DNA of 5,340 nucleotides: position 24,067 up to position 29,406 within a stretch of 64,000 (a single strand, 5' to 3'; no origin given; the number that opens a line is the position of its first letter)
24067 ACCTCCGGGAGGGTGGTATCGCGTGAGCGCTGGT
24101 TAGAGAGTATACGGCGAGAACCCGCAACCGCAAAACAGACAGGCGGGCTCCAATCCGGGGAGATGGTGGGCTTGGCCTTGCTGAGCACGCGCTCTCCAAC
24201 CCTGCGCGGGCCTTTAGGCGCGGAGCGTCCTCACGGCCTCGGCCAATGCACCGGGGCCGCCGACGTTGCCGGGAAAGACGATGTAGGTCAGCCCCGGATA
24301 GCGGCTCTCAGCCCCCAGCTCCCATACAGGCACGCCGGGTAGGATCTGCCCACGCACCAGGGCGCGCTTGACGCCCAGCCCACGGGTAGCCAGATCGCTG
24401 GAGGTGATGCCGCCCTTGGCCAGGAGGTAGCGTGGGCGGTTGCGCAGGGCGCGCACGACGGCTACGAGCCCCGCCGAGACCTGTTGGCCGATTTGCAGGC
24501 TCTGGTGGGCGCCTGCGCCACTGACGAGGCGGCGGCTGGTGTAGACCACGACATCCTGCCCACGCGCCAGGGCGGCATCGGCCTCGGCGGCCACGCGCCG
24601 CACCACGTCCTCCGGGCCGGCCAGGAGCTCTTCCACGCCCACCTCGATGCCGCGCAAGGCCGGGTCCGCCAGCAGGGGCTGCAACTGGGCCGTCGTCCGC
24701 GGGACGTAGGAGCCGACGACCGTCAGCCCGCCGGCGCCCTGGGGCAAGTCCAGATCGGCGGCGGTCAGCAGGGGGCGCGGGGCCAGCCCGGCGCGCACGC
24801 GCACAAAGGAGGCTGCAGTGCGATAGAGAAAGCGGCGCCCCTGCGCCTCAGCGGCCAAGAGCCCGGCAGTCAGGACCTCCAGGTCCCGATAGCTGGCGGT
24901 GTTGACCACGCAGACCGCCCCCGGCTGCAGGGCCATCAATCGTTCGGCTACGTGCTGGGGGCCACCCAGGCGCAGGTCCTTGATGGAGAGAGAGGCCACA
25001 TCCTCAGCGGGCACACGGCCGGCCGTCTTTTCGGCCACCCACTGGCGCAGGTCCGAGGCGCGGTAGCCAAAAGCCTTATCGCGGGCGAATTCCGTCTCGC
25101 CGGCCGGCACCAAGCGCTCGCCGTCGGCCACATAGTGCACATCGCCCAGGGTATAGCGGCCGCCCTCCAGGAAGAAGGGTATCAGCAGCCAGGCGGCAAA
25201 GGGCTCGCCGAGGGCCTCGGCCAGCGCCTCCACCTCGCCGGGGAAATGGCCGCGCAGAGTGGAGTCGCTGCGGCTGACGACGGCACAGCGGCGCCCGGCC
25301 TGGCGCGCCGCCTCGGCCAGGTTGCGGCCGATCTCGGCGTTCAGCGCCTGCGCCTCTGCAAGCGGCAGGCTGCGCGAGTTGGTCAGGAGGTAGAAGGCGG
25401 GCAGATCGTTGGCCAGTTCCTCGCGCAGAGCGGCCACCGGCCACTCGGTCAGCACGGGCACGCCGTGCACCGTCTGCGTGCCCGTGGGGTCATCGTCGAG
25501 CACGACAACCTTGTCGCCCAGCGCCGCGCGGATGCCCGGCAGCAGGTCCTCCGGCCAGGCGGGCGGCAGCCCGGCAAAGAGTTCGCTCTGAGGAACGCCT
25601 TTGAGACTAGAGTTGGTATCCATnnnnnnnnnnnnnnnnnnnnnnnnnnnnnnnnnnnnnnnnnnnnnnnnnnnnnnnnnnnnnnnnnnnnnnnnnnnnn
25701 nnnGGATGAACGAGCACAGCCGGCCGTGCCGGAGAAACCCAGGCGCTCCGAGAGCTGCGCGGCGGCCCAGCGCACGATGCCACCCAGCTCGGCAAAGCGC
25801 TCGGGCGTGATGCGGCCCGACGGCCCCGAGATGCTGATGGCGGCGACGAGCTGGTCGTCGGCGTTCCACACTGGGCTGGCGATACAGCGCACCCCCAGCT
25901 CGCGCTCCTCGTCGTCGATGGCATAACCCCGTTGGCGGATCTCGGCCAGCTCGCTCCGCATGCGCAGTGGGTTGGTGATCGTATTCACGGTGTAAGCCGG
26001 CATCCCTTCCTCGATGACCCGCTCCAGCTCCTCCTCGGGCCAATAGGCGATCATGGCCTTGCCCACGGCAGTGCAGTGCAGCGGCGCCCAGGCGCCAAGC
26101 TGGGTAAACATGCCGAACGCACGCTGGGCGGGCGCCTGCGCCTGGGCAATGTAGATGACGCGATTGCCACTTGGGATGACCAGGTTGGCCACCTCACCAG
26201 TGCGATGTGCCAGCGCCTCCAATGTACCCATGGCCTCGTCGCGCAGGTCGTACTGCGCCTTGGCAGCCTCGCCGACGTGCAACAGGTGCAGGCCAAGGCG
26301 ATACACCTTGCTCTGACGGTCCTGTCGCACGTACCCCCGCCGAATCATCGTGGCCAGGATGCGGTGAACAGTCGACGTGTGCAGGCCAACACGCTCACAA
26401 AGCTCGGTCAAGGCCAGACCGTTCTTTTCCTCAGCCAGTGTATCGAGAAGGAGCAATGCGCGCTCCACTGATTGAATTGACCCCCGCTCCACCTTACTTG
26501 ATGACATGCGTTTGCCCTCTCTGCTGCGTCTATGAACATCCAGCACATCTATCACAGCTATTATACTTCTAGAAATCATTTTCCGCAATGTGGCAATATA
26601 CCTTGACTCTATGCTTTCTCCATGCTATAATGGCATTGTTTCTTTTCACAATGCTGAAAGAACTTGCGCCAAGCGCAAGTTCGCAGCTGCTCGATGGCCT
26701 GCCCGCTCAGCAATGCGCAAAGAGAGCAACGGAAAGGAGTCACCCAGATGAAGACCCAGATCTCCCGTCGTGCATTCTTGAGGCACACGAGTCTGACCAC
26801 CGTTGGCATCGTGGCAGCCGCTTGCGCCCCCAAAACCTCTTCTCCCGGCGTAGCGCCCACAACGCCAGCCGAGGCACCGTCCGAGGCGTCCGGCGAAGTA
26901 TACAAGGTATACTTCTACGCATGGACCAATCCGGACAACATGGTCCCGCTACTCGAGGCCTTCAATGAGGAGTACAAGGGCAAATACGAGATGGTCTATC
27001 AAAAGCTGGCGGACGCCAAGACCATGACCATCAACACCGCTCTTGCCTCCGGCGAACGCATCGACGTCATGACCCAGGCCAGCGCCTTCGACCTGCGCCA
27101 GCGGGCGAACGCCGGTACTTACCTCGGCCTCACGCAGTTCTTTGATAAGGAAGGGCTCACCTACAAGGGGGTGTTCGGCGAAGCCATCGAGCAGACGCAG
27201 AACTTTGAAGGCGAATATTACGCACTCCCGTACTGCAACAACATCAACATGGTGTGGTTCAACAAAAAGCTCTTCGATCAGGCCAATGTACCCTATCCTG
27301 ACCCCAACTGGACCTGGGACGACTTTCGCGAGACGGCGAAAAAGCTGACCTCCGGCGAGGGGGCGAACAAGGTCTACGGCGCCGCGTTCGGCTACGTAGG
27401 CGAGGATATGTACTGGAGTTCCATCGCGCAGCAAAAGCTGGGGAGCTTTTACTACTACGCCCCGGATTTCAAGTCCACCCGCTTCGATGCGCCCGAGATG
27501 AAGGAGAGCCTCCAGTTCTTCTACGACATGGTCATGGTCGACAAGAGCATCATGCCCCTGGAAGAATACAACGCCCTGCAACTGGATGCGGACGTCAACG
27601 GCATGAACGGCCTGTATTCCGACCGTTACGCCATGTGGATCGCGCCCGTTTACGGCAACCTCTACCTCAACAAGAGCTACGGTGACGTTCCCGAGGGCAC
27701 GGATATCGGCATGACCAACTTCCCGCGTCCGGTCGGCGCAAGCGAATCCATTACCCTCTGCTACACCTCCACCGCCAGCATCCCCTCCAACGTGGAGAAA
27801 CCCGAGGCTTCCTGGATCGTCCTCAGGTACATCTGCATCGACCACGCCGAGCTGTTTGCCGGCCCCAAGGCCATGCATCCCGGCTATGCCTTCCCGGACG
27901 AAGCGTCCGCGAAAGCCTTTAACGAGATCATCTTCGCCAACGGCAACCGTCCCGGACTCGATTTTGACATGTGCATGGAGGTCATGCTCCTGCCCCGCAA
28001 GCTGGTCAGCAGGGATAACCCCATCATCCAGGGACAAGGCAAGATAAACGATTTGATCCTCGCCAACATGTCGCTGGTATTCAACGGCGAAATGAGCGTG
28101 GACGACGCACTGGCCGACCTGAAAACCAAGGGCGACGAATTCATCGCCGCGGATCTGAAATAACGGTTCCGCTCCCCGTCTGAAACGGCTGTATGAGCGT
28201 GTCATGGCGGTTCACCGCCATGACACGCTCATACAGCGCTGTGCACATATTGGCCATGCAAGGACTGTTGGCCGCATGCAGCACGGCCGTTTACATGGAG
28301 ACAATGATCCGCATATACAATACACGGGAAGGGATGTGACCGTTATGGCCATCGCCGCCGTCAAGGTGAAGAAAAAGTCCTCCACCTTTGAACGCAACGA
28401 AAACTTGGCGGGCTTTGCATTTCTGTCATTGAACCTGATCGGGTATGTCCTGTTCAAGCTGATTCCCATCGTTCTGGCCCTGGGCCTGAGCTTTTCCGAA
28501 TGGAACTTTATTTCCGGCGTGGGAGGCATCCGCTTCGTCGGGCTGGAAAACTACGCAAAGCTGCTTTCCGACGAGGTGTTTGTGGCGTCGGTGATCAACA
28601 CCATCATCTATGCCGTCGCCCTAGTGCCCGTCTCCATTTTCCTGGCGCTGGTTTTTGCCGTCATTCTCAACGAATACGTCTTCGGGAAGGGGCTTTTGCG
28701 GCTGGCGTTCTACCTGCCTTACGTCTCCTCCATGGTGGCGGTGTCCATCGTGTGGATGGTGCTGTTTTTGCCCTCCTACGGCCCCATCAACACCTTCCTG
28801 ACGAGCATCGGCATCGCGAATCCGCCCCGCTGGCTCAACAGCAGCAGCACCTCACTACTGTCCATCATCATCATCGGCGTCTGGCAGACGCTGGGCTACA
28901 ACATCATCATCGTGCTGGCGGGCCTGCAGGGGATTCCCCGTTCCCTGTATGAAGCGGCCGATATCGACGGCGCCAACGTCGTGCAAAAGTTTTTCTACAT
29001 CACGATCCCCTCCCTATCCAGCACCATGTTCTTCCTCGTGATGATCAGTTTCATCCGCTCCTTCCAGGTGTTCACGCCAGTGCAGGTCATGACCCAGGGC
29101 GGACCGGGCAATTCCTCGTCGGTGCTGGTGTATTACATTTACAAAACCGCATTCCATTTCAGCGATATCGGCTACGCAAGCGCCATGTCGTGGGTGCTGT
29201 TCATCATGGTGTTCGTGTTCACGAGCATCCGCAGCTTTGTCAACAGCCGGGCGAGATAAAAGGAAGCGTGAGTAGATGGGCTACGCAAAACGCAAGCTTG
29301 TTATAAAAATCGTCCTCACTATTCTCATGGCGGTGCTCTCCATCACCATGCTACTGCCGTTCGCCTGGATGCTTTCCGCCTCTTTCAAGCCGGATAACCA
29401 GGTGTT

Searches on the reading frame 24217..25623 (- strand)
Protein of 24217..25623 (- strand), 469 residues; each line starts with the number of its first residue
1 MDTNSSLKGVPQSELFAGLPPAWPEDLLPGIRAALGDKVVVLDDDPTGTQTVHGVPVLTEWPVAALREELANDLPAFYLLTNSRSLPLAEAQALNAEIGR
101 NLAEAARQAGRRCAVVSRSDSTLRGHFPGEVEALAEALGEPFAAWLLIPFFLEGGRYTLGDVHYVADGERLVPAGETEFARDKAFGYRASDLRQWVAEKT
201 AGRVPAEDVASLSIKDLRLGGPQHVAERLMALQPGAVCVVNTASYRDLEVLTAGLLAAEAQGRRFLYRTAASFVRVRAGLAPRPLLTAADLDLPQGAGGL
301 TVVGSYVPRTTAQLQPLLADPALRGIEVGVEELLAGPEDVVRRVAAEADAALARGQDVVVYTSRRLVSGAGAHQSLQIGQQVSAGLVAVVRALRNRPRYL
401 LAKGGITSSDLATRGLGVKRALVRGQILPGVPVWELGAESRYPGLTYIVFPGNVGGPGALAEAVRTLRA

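Call 7: search_protein_families(library=pfam, proteins=[window:24217-25623:-])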
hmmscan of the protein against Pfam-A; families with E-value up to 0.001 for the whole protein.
window:24217-25623:- (469 aa): 2 families
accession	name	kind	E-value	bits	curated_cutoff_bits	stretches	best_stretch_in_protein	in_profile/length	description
PF07005.16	SBD_N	-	6.2e-57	193.4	25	1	40-275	2-228/230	Sugar-binding N-terminal domain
PF17042.10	NBD_C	-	2.2e-36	126.3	28.3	1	300-460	1-168/168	Nucleotide-binding C-terminal domain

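Call 8: search_protein_families(library=ncbifam, proteins=[window:24217-25623:-], max_evalue=0.00001)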
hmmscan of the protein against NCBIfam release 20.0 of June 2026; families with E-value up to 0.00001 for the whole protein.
window:24217-25623:- (469 aa): 2 families
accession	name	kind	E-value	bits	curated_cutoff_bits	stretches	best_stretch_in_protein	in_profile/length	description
NF047819.1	ThrnKinDtnkGamma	equivalog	3.5e-16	59.1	450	1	38-392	2-341/422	D-threonate kinase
NF043035.1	OxoTetrKin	equivalog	1.2e-08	34.3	350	1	81-463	49-416/418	3-oxo-tetronate kinase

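Call 30: search_solved_structures(query=window:24217-25623:-, max_evalue=0.001)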
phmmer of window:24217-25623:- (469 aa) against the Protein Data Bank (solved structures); distinct sequences matched with E-value up to 0.001: 0.

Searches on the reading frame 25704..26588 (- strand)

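Call 7: search_protein_families(library=pfam, proteins=[window:25704-26588:-])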
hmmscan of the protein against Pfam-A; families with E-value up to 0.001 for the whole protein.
window:25704-26588:- (295 aa): 7 families
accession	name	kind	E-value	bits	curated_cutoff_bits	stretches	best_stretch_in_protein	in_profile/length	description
PF01614.24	IclR_C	-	7e-46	156.4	24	1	112-280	6-173/174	Bacterial transcriptional regulator IclR C-terminal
PF09339.16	HTH_IclR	-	1.7e-18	66.5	22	1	40-90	1-51/52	IclR helix-turn-helix domain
PF12802.13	MarR_2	-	9.5e-08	32.5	27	1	45-89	8-52/61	MarR family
PF25213.1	HVO_A0261_N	-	8.5e-06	26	35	1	42-98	11-63/86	HVO_A0261 N-terminal domain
PF13412.12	HTH_24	-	1e-05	25.4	21.9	1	52-88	13-48/48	Winged helix-turn-helix DNA-binding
PF13463.12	HTH_27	-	0.00046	20.8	22.2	0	46-96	7-62/68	Winged helix DNA-binding domain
PF01047.28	MarR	-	0.00069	19.9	24.6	0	46-89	7-49/59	MarR family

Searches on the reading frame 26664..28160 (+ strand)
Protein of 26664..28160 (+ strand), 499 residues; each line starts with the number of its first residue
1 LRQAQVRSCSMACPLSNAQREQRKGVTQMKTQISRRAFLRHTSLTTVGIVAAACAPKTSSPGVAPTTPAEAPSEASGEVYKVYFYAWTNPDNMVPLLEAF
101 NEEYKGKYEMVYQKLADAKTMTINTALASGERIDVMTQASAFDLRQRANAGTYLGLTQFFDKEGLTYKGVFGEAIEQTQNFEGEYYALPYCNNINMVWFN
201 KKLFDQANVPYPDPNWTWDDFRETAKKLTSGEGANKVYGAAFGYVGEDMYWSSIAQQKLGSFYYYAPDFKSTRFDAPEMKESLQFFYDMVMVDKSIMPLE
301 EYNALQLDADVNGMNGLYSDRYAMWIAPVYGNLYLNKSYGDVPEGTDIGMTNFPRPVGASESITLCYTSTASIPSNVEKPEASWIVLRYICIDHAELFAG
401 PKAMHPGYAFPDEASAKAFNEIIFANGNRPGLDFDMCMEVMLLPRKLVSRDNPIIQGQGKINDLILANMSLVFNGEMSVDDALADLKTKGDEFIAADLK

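Call 7: search_protein_families(library=pfam, proteins=[window:26664-28160:+])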
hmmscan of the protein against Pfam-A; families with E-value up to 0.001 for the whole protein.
window:26664-28160:+ (499 aa): 1 family
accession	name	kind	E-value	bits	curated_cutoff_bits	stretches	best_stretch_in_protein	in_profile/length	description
PF01547.30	SBP_bac_1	-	2.5e-18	67.6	26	1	93-384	10-294/307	Bacterial extracellular solute-binding protein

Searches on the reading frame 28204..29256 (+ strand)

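Call 7: search_protein_families(library=pfam, proteins=[window:28204-29256:+])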
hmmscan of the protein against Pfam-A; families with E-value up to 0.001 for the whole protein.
window:28204-29256:+ (351 aa): 1 family
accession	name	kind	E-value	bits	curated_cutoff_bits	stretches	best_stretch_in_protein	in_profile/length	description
PF00528.27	BPD_transp_1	-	1.4e-11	44.9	26.4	1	144-349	33-181/184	Binding-protein-dependent transport system inner membrane component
